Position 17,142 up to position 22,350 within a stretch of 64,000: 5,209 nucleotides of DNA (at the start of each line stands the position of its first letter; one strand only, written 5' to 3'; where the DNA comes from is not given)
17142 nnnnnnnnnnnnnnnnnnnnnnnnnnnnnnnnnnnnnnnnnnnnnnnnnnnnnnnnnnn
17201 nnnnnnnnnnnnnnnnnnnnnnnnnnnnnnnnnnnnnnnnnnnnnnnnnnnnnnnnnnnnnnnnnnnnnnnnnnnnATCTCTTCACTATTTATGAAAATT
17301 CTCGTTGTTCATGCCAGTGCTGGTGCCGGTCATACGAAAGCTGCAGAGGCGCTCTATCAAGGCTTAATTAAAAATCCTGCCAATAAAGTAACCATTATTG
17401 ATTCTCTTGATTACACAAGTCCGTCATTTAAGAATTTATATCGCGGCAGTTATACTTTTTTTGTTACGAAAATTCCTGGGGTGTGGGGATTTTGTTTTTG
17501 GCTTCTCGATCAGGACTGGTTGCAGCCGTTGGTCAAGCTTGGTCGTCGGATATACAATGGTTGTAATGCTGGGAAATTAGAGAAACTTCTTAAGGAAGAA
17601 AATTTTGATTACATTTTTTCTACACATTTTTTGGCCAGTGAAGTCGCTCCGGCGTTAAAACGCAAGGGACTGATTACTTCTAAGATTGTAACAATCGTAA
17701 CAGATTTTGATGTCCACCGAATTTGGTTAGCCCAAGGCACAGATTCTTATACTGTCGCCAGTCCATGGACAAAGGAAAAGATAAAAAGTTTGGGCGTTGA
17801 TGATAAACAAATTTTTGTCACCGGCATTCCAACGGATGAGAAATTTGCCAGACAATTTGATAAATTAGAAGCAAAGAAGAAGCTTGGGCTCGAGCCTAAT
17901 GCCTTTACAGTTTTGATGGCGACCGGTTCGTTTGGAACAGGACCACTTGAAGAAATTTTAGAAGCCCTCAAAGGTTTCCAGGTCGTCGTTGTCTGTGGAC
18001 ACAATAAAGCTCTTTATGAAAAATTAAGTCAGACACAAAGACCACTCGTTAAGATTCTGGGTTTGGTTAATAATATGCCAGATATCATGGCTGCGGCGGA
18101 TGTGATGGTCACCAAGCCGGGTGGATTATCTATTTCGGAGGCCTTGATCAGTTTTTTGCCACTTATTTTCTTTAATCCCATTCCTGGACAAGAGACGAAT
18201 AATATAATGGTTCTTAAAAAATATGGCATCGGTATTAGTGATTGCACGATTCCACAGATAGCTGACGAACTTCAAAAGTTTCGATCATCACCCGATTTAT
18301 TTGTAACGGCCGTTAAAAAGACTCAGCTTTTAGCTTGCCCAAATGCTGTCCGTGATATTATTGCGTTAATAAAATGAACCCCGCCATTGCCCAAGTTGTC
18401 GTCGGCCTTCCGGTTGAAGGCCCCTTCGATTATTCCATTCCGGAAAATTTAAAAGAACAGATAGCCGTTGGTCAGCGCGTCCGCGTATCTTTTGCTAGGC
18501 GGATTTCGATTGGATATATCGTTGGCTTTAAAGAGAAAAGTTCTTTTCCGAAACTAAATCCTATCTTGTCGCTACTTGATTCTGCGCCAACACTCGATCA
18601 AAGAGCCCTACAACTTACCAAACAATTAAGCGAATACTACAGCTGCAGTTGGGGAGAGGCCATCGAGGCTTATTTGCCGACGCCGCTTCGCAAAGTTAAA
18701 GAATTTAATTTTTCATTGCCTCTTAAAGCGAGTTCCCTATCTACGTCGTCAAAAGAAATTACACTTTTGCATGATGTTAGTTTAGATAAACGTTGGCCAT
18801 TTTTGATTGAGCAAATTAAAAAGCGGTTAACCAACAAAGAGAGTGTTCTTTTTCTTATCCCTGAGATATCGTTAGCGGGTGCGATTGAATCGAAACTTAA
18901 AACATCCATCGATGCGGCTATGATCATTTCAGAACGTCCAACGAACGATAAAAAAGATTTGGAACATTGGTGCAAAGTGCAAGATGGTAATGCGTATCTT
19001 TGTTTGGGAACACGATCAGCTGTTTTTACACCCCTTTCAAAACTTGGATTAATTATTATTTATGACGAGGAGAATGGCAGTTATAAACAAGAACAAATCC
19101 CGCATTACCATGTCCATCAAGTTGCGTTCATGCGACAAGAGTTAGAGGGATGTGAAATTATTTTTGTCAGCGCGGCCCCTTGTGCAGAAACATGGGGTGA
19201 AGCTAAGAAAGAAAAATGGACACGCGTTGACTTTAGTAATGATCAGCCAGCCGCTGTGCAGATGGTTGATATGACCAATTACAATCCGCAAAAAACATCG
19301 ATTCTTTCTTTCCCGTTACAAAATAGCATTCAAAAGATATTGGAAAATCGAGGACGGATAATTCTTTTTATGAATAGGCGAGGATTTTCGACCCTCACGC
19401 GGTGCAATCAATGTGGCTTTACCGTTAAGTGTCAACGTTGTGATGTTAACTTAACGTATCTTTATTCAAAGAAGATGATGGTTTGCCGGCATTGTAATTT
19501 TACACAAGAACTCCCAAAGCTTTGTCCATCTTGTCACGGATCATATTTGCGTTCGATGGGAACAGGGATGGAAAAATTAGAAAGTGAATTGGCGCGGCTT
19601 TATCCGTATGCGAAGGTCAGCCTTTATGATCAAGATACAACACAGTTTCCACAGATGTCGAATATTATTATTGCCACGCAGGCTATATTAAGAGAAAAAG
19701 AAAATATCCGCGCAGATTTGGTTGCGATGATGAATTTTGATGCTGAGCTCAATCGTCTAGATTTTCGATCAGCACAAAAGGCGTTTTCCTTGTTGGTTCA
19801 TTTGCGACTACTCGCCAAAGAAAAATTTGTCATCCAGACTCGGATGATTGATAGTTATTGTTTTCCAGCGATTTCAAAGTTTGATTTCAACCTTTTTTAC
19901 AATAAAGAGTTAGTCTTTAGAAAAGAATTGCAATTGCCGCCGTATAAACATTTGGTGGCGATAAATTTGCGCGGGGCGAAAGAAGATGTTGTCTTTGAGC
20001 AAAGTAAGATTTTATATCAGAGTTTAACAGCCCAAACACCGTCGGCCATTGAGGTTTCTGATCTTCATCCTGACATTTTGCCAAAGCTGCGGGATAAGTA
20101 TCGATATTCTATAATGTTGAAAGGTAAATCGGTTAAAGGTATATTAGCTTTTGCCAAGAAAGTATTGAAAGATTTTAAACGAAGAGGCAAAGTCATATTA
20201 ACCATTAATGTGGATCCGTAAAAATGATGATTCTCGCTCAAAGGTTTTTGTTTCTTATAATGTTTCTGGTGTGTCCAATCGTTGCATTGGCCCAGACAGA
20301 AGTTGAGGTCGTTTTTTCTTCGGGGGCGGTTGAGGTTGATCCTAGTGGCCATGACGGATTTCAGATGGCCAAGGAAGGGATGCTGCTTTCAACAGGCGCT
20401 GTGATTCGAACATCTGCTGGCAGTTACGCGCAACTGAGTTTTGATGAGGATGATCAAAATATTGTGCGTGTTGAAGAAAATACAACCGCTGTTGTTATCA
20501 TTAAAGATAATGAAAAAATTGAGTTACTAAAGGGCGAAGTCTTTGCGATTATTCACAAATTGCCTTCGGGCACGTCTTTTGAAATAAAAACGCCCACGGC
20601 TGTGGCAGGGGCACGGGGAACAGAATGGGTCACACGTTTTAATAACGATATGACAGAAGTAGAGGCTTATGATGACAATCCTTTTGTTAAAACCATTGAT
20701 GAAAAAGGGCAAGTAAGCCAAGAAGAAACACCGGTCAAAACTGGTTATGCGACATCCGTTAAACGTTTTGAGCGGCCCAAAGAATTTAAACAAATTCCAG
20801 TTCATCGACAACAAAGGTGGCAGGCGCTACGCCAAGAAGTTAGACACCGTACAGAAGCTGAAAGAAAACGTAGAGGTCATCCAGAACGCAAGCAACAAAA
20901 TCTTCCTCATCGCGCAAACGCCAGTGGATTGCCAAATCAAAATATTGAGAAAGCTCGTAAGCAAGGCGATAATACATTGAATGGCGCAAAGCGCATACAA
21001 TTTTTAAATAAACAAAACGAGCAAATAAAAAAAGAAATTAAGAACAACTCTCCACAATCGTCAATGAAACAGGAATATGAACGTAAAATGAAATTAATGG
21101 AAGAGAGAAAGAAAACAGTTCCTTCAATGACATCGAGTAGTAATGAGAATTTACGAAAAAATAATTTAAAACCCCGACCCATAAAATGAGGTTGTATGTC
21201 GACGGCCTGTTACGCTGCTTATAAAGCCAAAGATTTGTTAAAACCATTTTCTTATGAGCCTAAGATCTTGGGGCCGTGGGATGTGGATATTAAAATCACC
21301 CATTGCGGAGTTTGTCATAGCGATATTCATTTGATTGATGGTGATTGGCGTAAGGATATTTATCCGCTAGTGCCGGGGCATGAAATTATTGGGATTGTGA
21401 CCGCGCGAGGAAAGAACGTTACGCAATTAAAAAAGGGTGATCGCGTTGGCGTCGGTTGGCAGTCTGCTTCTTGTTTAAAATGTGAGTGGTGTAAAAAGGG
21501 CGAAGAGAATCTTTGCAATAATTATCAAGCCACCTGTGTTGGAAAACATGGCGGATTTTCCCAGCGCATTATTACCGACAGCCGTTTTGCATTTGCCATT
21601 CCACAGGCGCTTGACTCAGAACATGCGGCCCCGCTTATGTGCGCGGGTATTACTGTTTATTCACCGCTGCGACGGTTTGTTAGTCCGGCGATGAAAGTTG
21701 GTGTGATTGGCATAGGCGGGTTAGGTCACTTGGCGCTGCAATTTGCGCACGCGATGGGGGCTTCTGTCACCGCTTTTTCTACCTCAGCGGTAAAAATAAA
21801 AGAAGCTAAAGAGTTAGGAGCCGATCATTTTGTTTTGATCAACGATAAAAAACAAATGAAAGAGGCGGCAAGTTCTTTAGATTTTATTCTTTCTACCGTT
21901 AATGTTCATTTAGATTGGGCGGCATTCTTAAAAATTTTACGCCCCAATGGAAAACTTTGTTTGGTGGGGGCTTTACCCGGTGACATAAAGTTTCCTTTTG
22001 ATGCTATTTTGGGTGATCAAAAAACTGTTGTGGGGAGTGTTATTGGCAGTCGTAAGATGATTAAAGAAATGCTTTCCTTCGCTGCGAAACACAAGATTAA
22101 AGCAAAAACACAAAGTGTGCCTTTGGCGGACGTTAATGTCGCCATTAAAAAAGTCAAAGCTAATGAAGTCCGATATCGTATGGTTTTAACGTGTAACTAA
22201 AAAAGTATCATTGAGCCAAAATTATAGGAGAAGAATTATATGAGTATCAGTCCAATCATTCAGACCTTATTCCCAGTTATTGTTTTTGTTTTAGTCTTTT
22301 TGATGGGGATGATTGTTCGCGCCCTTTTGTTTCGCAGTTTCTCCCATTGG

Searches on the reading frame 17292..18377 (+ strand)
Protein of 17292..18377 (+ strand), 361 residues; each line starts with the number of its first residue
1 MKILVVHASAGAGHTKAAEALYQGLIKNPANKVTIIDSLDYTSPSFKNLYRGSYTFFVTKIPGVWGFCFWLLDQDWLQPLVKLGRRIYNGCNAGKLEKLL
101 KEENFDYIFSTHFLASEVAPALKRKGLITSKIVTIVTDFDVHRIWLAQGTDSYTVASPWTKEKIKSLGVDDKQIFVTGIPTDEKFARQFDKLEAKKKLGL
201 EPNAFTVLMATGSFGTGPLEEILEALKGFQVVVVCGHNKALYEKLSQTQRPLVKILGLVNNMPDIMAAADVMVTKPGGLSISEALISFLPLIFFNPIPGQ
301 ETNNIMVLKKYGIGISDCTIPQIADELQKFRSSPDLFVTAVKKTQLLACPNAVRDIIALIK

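Call 71: search_protein_families(library=pfam, proteins=[window:17292-18377:+], max_evalue=0.00001)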
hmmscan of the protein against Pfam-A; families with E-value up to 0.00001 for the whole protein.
window:17292-18377:+ (361 aa): 2 families
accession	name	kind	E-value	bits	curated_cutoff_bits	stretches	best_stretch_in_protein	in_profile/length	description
PF06925.17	MGDG_synth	-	1.2e-25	91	25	1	14-180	1-168/169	Monogalactosyldiacylglycerol (MGDG) synthase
PF04101.22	Glyco_tran_28_C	-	5.7e-06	26.9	22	1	224-297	25-99/166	Glycosyltransferase family 28 C-terminal domain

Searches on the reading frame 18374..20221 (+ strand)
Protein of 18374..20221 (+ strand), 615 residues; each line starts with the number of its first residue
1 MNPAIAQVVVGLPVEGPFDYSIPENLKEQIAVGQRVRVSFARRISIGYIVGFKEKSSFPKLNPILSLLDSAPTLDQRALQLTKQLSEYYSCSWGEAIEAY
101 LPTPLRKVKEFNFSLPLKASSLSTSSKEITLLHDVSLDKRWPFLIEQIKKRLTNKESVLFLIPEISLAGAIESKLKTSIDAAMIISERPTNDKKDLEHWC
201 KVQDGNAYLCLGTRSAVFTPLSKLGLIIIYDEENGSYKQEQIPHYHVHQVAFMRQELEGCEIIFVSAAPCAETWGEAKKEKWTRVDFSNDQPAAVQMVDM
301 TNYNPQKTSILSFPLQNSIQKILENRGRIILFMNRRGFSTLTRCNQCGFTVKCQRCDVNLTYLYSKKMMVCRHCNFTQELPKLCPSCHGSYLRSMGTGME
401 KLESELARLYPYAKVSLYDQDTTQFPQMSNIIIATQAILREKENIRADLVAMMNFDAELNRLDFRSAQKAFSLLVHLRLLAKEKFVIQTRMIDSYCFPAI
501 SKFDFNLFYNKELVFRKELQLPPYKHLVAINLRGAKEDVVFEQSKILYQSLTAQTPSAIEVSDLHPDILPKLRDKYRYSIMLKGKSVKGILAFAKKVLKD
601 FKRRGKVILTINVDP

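Call 71: search_protein_families(library=pfam, proteins=[window:18374-20221:+], max_evalue=0.00001)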
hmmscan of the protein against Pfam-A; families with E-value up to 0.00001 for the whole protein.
window:18374-20221:+ (615 aa): 3 families
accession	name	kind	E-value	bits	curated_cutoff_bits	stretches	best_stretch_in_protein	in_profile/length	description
PF17764.6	PriA_3primeBD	-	1.1e-24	86.5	22.7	1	7-102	1-96/96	3'DNA-binding domain (3'BD)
PF18074.6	PriA_C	-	3.1e-13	50.8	26.9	1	523-615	1-95/95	Primosomal protein N C-terminal domain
PF18319.7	Zn_ribbon_PriA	-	4.2e-06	27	26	0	353-378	1-26/27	PriA DNA helicase Cys-rich region (CRR) domain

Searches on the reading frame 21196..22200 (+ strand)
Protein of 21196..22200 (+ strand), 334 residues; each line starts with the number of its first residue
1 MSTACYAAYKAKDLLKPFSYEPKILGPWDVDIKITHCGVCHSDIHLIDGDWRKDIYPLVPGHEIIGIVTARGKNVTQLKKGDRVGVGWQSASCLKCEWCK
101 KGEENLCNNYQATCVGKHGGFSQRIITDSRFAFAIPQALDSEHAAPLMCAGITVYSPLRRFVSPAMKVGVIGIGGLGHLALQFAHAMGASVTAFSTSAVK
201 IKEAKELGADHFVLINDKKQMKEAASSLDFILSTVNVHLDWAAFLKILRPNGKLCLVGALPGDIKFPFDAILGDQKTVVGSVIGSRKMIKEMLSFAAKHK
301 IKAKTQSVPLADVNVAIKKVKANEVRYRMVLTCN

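Call 71: search_protein_families(library=pfam, proteins=[window:21196-22200:+], max_evalue=0.00001)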
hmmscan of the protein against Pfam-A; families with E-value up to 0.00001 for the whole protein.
window:21196-22200:+ (334 aa): 4 families
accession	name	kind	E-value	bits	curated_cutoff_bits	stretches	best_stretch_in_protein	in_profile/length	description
PF08240.17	ADH_N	-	1.7e-27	96.1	23.5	1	27-136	2-103/104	Alcohol dehydrogenase GroES-like domain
PF00107.32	ADH_zinc_N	-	5e-26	91.6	31.8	1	175-297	1-128/129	Zinc-binding dehydrogenase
PF01262.27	AlaDh_PNT_C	-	1.9e-07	31.1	23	1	165-238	28-103/214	Alanine dehydrogenase/PNT, C-terminal domain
PF13602.12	ADH_zinc_N_2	-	1.5e-06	29.6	27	1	207-329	1-132/134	Zinc-binding dehydrogenase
